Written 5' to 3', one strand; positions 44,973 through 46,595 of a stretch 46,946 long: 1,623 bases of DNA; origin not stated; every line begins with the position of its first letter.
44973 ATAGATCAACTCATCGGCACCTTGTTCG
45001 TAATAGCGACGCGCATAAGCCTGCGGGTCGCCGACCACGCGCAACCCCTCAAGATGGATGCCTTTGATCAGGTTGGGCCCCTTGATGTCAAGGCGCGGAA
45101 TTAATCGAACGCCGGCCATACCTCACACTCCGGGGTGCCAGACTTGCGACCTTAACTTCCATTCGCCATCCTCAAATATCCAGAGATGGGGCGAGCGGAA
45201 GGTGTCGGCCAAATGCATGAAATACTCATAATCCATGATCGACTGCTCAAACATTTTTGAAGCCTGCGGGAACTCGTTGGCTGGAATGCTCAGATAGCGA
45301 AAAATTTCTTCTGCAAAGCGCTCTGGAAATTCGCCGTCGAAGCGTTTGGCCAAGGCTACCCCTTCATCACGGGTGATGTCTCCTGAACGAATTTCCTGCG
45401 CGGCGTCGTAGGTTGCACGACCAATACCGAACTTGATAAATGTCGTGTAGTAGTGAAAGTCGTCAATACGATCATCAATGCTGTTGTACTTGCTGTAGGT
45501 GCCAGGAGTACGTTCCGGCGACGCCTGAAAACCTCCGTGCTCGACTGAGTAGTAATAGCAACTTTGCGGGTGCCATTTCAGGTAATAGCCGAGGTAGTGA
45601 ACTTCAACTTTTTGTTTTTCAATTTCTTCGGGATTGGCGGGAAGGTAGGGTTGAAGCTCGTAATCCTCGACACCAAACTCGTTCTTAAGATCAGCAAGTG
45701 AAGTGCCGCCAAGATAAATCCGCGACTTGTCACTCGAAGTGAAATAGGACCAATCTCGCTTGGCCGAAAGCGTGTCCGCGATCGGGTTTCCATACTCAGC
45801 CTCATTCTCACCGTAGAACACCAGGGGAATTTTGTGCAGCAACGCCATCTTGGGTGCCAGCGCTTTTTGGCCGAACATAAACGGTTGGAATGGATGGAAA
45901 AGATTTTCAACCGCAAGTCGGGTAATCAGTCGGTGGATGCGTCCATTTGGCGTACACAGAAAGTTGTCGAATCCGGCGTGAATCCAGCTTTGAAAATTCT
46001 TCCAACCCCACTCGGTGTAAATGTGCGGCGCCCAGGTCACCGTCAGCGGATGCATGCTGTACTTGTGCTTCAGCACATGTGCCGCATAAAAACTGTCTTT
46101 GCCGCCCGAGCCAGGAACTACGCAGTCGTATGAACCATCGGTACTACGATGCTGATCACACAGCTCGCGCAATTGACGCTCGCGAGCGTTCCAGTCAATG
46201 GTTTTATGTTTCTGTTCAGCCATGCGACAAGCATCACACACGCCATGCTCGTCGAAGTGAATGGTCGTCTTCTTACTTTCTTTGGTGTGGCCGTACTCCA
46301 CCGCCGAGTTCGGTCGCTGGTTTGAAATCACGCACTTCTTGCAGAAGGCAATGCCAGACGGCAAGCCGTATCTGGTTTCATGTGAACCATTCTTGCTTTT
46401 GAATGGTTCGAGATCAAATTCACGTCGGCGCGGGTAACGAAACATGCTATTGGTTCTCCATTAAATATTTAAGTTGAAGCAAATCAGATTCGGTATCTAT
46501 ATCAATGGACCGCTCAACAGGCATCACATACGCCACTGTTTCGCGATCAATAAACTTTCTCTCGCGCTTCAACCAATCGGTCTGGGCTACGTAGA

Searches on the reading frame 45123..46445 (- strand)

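Call 3: search_protein_families(library=pfam, proteins=[window:45123-46445:-], max_evalue=0.01)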
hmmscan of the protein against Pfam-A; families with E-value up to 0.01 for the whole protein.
window:45123-46445:- (440 aa): 0 families

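Call 4: search_protein_families(library=ncbifam, proteins=[window:45123-46445:-], max_evalue=0.01)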
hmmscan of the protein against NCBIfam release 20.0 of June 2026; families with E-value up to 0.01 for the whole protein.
window:45123-46445:- (440 aa): 1 family
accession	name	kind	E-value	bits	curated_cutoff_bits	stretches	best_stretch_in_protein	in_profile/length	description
TIGR03573.1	WbuX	subfamily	5.8e-122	407.4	203.2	1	33-396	2-343/344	N-acetyl sugar amidotransferase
